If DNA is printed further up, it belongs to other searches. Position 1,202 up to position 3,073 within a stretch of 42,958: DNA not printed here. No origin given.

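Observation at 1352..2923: Fusion architecture: unknown 4-TM heme-c domain joined to a complete NqrC module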

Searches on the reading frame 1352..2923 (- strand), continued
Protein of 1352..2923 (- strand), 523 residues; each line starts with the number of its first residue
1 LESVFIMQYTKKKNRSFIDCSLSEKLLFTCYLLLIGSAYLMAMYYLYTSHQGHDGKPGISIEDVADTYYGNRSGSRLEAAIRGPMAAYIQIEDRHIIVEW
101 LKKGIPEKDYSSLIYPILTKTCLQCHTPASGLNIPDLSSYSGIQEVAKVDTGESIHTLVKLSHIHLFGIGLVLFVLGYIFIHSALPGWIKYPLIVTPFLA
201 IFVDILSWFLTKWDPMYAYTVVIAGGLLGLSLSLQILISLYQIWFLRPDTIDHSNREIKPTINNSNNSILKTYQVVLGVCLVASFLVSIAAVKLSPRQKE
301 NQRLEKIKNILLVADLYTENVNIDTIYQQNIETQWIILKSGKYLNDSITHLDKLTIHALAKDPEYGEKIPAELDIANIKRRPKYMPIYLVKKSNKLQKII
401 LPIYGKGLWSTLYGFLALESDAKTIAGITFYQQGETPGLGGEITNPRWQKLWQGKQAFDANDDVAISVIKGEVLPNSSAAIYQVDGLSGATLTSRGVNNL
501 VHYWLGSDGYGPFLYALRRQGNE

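Call 17: find_encoding_contigs(protein=P0129, flank=10000, max_places=2)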
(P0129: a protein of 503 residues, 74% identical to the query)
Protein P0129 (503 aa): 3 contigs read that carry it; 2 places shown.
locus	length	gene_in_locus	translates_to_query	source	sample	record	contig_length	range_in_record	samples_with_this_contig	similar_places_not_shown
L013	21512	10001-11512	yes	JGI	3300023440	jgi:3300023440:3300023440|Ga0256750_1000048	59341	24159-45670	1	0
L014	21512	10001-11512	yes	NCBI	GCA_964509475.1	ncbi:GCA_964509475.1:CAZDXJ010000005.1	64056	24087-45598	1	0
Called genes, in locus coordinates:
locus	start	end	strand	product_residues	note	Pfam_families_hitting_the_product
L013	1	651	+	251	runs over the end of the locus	PF04445:SAM_MT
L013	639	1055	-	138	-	-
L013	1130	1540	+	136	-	-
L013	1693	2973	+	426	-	PF02321:OEP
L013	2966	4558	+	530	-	PF25919:BSH_CusB, PF25973:BSH_CzcB, PF25869:3HB_CusB, PF25954:Beta-barrel_RND_2, PF25944:Beta-barrel_RND (faint), PF25967:RND-MFP_C (weak), PF25989:YknX_C (weak), PF25975:CzcB_C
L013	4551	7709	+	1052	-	PF00873:ACR_tran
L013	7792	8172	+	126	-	PF13442:Cytochrome_CBB3, PF00034:Cytochrom_C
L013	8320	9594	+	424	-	-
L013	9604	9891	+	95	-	-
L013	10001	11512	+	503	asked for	PF27139:Aq_1264_TM, PF04205:FMN_bind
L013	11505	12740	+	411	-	PF00111:Fer2, PF00970:FAD_binding_6, PF00175:NAD_binding_1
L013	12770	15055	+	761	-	PF19335:HMBD, PF00122:E1-E2_ATPase, PF00702:Hydrolase, PF08282:Hydrolase_3 (faint)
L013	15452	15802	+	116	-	-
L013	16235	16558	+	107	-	-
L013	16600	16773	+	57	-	-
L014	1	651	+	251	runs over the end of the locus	PF04445:SAM_MT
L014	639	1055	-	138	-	-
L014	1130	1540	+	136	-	-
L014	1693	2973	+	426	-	PF02321:OEP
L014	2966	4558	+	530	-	PF25919:BSH_CusB, PF25973:BSH_CzcB, PF25869:3HB_CusB, PF25954:Beta-barrel_RND_2, PF25944:Beta-barrel_RND (faint), PF25967:RND-MFP_C (weak), PF25989:YknX_C (weak), PF25975:CzcB_C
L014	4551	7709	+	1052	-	PF00873:ACR_tran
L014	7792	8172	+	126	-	PF13442:Cytochrome_CBB3, PF00034:Cytochrom_C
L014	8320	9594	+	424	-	-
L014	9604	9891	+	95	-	-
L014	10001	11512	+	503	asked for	PF27139:Aq_1264_TM, PF04205:FMN_bind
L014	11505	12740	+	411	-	PF00111:Fer2, PF00970:FAD_binding_6, PF00175:NAD_binding_1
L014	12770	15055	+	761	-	PF19335:HMBD, PF00122:E1-E2_ATPase, PF00702:Hydrolase, PF08282:Hydrolase_3 (faint)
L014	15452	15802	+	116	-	-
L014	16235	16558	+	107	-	-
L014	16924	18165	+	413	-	PF01494:FAD_binding_3, PF04820:Trp_halogenase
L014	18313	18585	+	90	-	PF00550:PP-binding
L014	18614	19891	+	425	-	-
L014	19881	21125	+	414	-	PF00890:FAD_binding_2, PF01266:DAO, PF03486:HI0933_like (weak), PF12831:FAD_oxidored, PF13450:NAD_binding_8 (weak)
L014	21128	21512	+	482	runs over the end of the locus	PF00501:AMP-binding, PF13193:AMP-binding_C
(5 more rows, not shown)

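Call 30: predict_structure(alignment_id=A2)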
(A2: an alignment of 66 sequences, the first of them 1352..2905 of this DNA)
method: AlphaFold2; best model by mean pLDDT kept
length: 517 residues; sequences in the alignment: 66
mean_pLDDT: 81.6   pTM: 0.62
mean pLDDT of the five models: 81.6, 81.0, 80.4, 80.1, 79.7
residues with pLDDT >= 90: 202; 70-90: 199; 50-70: 97; < 50: 19
segments of 3 or more residues with pLDDT < 50: 1-4, 430-436
pLDDT, mean of each block of 10 residues (from residue 1): 60 88 90 80 63 67 60 79 86 89 96 87 77 92 59 60 85 90 89 83 63 79 89 92 63 52 62 69 75 86 94 92 96 94 88 94 92 94 94 93 79 97 74 55 91 96 89 93 64 94 96 74
secondary structure, 60 per line:
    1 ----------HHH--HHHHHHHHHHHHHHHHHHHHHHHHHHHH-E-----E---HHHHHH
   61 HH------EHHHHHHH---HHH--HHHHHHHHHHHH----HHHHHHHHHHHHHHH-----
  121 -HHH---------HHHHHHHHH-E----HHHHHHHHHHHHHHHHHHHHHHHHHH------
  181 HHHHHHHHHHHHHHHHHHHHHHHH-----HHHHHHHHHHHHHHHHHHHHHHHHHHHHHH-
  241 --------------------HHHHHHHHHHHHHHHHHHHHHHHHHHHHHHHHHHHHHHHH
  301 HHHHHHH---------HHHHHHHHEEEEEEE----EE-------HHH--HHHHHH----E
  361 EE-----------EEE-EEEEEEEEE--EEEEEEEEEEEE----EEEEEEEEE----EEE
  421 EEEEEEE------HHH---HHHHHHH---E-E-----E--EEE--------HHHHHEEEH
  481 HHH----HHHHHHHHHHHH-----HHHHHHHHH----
elements in order: H16-43 H55-62 H70-76 H85-96 H101-115 H134-142 H149-174 H181-204 H210-239 H261-307 H317-324 E325-331 H350-355 E360-362 E374-376 E378-386 E389-400 E405-413 E418-427 H440-446 E461-463 H472-476 E477-479 H480-483 H488-499 H505-513

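Call 37: fold_search(model_id=the predicted structure, library=pdb)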
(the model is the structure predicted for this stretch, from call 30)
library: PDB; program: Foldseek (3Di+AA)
matches with E <= 10: 102; with E <= 0.001: 18
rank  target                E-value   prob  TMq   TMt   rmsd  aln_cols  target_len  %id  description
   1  7xk3_C                2.6e-22  1.00  0.40  0.78   5.2       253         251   43  Cryo-EM structure of Na+-pumping NADH-ubiquinone oxidoreductase from Vibrio cholerae, state 1 (released 2022-07-20)
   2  8a1u_C                3.0e-22  1.00  0.40  0.80   5.2       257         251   43  Sodium pumping NADH-quinone oxidoreductase with substrates NADH and Q2 (released 2023-09-20)
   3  8a1y_C                3.4e-22  1.00  0.40  0.79   5.1       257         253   43  Sodium pumping NADH-quinone oxidoreductase with inhibitor HQNO (released 2023-06-14)
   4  8ad0_C                5.6e-22  1.00  0.40  0.80   4.8       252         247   43  X-ray structure of Na+-NQR from Vibrio cholerae in different conformation at 3.1 A (released 2023-07-12)
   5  8evu_C                8.1e-22  1.00  0.40  0.79   5.1       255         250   44  Cryo EM structure of Vibrio cholerae NQR (released 2022-11-16)
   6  8a1t_C                1.9e-21  1.00  0.40  0.80   5.0       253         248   43  Sodium pumping NADH-quinone oxidoreductase (released 2023-06-14)
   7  9u5g_C                1.9e-20  1.00  0.45  0.88   3.2       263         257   41  Cryo-EM structure of Na+-translocating NADH-ubiquinone oxidoreductase NqrC-T225Y mutant from Vibrio cholerae (released 2025-06-25)
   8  4u9s                  5.7e-20  1.00  0.39  0.88   2.8       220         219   40  Crystal structure of NqrC from Vibrio cholerae (released 2014-12-03)
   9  4xa7                  1.2e-19  1.00  0.40  0.88   3.0       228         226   40  Soluble part of holo NqrC from V. harveyi (released 2015-03-18)
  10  4xhf_A                8.3e-18  1.00  0.39  0.86   3.1       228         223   35  Crystal structure of Shewanella oneidensis NqrC (released 2015-12-16)
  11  4xhf_B                1.5e-17  1.00  0.39  0.84   3.1       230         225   34  Crystal structure of Shewanella oneidensis NqrC (released 2015-12-16)
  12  4xhf_D                3.2e-17  1.00  0.38  0.86   2.9       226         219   34  Crystal structure of Shewanella oneidensis NqrC (released 2015-12-16)
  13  4xhf_C                4.8e-17  1.00  0.38  0.86   2.9       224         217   34  Crystal structure of Shewanella oneidensis NqrC (released 2015-12-16)
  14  9udf_C                5.3e-11  1.00  0.39  0.73   4.7       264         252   40  Cryo-EM structure of Na+-translocating NADH-ubiquinone oxidoreductase NqrB-G141A mutant from Vibrio cholerae reduced b (released 2025-06-25)
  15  3lwx                  1.4e-08  1.00  0.31  0.76   4.3       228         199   26  Crystal structure of Na(+)-translocating NADH-quinone reductase subunit C (YP_001302508.1) from Parabacteroides distason (released 2010-03-31)
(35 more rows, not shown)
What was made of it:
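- On NqrC (TIGR01938 / NF003749): Foldseek 7xk3_C E = 2.6e-22; crystal-structure domains give TMt up to 0.88 (call 37)
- Checked: Foldseek gives E = 2.6e-22 to 7xk3_C (call 37).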

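Call 40: find_encoding_contigs(protein=P0135, flank=6000, max_places=2)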
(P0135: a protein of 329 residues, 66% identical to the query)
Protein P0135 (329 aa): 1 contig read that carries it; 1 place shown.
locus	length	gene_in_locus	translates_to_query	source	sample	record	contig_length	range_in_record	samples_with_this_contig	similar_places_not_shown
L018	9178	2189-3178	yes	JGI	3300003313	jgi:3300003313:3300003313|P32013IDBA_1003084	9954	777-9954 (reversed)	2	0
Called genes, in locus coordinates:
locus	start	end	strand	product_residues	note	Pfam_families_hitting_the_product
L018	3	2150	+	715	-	?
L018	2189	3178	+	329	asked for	PF04945:YHS, PF27139:Aq_1264_TM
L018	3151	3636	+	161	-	-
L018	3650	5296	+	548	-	PF14691:Fer4_20, PF00890:FAD_binding_2 (weak), PF01266:DAO, PF07992:Pyr_redox_2, PF12831:FAD_oxidored (weak), PF13450:NAD_binding_8, PF14697:Fer4_21, PF12838:Fer4_7 (weak), +4 more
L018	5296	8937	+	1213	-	PF01855:POR_N, PF17147:PFOR_II, PF01558:POR, PF10371:EKR, PF12838:Fer4_7, PF13183:Fer4_8 (weak), PF13187:Fer4_9 (weak), PF13484:Fer4_16, +6 more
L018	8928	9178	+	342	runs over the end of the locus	?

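Call 56: find_encoding_contigs(protein=P0158, flank=8000, max_places=2)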
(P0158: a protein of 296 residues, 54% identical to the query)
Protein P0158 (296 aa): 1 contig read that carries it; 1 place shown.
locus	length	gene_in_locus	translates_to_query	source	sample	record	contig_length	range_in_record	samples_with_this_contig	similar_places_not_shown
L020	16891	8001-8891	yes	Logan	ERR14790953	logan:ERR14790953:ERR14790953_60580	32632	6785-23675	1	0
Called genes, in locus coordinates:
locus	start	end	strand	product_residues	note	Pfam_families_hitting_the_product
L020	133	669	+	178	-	PF07963:N_methyl (weak), PF12019:GspH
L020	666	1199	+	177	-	PF07963:N_methyl, PF22150:Tt1218-like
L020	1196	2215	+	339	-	PF16074:PilW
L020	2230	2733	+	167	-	PF14341:PilX_N, PF13681:PilX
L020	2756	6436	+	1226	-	PF05567:T4P_PilY1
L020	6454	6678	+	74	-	-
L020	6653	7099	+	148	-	PF07963:N_methyl, PF16732:ComP_DUS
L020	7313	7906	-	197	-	PF05685:Uma2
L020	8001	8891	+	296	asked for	PF04205:FMN_bind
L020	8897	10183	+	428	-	PF00111:Fer2, PF00970:FAD_binding_6 (faint), PF00175:NAD_binding_1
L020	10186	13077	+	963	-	PF18083:PutA_N, PF01619:Pro_dh, PF00171:Aldedh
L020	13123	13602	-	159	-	PF07386:DUF1499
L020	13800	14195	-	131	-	PF08734:GYD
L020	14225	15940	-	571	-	PF03460:NIR_SIR_ferr, PF01077:NIR_SIR, PF03460:NIR_SIR_ferr, PF01077:NIR_SIR (weak)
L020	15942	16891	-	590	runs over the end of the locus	PF00258:Flavodoxin_1, PF00667:FAD_binding_1, PF00175:NAD_binding_1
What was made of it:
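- The orphan NqrC+NqrF pair in L020 has no bundle (call 56).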

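Call 57: find_encoding_contigs(protein=P0203, flank=8000, max_places=2)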
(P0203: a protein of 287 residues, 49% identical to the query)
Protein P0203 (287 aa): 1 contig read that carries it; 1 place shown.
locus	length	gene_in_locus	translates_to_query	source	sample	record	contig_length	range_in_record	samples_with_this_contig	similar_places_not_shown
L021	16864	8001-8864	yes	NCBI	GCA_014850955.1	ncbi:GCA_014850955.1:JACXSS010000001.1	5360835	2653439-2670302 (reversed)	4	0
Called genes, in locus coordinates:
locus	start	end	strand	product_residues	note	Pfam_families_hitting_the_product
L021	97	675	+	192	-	PF10294:Methyltransf_16, PF13489:Methyltransf_23 (faint)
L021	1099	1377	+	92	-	-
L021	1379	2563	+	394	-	PF03358:FMN_red, PF01841:Transglut_core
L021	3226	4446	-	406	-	PF04551:GcpE, PF26540:GcpE_C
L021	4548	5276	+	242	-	PF00149:Metallophos, PF12850:Metallophos_2 (weak)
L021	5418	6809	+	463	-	PF05896:NQRA_N, PF24836:NQRA_2nd, PF11973:NQRA_SLBB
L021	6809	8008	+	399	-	PF03116:NQR2_RnfD_RnfE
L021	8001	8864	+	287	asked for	PF04205:FMN_bind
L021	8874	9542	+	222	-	PF02508:Rnf-Nqr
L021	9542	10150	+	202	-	PF02508:Rnf-Nqr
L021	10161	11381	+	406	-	PF00111:Fer2, PF00970:FAD_binding_6 (faint), PF00175:NAD_binding_1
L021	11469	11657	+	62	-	PF04400:NqrM (weak)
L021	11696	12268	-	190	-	PF13532:2OG-FeII_Oxy_2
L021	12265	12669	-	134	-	PF01814:Hemerythrin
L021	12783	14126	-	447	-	PF13742:tRNA_anti_2, PF01336:tRNA_anti-codon, PF02601:Exonuc_VII_L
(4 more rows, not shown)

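Call 82: list_cluster_members(proteins=[P0129, P0128, P0122, P0126, P0188, P0190, P0194, P0201, P0208, P0234])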
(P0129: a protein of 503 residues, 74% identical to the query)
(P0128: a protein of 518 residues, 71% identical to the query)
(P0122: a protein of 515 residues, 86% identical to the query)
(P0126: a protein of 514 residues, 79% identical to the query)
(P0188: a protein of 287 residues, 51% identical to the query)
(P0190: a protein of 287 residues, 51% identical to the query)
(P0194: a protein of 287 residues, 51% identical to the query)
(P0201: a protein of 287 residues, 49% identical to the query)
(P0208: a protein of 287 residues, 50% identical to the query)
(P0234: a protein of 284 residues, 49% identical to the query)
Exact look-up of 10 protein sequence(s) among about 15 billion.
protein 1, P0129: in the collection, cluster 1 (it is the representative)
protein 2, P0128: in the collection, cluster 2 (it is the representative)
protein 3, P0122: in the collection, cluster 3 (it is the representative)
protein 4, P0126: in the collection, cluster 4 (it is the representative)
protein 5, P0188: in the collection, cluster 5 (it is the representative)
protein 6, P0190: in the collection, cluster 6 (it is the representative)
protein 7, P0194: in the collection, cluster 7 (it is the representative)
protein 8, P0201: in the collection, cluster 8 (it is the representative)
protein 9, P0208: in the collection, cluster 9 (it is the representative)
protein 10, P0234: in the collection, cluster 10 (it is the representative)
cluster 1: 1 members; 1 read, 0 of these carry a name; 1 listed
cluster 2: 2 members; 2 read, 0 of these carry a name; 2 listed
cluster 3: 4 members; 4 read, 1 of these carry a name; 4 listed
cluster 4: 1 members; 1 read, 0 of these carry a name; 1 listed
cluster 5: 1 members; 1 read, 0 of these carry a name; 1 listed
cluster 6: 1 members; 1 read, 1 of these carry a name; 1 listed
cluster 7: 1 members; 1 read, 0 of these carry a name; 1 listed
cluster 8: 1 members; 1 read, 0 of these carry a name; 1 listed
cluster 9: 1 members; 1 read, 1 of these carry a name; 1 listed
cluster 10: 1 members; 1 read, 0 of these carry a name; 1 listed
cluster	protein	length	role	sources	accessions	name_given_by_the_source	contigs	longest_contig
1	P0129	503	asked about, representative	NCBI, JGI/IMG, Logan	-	-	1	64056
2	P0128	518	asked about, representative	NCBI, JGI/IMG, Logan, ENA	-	-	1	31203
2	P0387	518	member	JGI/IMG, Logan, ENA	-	-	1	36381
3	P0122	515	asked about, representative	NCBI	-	-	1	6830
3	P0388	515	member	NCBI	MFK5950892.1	MAG: Na(+)-translocating NADH-quinone reductase subunit C [Methylococcales bacterium]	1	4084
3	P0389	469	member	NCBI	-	-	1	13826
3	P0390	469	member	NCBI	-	-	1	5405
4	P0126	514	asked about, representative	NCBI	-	-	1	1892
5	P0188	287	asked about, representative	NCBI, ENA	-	-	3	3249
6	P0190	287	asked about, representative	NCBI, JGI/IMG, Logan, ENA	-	Na+-transporting NADH:ubiquinone oxidoreductase subunit C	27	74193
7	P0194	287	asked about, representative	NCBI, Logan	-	-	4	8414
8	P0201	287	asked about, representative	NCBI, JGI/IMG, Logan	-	-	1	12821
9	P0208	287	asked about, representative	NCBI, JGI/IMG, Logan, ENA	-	Na+-transporting NADH:ubiquinone oxidoreductase subunit C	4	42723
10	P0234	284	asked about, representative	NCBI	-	-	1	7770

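Call 83: find_encoding_contigs(protein=P0201, flank=6000, max_places=4)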
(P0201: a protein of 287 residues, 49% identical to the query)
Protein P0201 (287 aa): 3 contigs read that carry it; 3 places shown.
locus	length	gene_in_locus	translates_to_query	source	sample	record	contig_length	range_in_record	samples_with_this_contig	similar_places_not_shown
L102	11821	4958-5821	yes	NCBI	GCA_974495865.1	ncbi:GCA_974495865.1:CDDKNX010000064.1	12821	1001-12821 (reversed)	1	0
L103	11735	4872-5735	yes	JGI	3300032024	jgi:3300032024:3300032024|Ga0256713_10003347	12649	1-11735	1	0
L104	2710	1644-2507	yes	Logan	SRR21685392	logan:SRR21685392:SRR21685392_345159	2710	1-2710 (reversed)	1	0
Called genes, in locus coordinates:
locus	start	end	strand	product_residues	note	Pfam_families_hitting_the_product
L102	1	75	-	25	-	?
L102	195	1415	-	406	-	PF04551:GcpE, PF26540:GcpE_C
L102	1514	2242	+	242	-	PF00149:Metallophos, PF12850:Metallophos_2 (weak)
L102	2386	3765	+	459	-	PF05896:NQRA_N, PF24836:NQRA_2nd, PF11973:NQRA_SLBB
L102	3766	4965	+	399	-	PF03116:NQR2_RnfD_RnfE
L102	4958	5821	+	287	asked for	PF04205:FMN_bind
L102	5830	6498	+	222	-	PF02508:Rnf-Nqr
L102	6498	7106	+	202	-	PF02508:Rnf-Nqr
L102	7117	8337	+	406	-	PF00111:Fer2, PF00970:FAD_binding_6 (faint), PF00175:NAD_binding_1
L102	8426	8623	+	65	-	PF04400:NqrM (faint)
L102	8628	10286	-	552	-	PF01935:DUF87, PF05872:HerA_C (faint)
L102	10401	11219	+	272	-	PF00809:Pterin_bind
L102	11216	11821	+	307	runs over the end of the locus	PF00291:PALP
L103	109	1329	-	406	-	PF04551:GcpE, PF26540:GcpE_C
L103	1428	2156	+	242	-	PF00149:Metallophos, PF12850:Metallophos_2 (faint)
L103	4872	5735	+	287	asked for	PF04205:FMN_bind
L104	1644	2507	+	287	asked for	PF04205:FMN_bind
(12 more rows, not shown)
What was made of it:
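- an intact nqrABCDEF-nqrM in Methylomonas and relatives (calls 57, 83);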

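Call 87: find_encoding_contigs(protein=P0174, flank=6000, max_places=3)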
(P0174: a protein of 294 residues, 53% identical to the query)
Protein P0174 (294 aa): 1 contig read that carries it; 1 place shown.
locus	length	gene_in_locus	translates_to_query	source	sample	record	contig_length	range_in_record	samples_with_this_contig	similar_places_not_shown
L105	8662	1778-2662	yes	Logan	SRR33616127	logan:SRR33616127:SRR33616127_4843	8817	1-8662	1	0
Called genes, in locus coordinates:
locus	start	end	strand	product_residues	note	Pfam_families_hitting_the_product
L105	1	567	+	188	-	?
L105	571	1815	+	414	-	PF03116:NQR2_RnfD_RnfE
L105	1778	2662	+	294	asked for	PF04205:FMN_bind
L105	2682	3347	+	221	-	PF02508:Rnf-Nqr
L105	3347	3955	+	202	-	PF02508:Rnf-Nqr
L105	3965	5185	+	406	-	PF00111:Fer2, PF00970:FAD_binding_6, PF00175:NAD_binding_1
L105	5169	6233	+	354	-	PF02424:ApbE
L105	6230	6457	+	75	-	PF04400:NqrM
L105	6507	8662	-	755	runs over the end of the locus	PF03235:GmrSD_N, PF07510:GmrSD_C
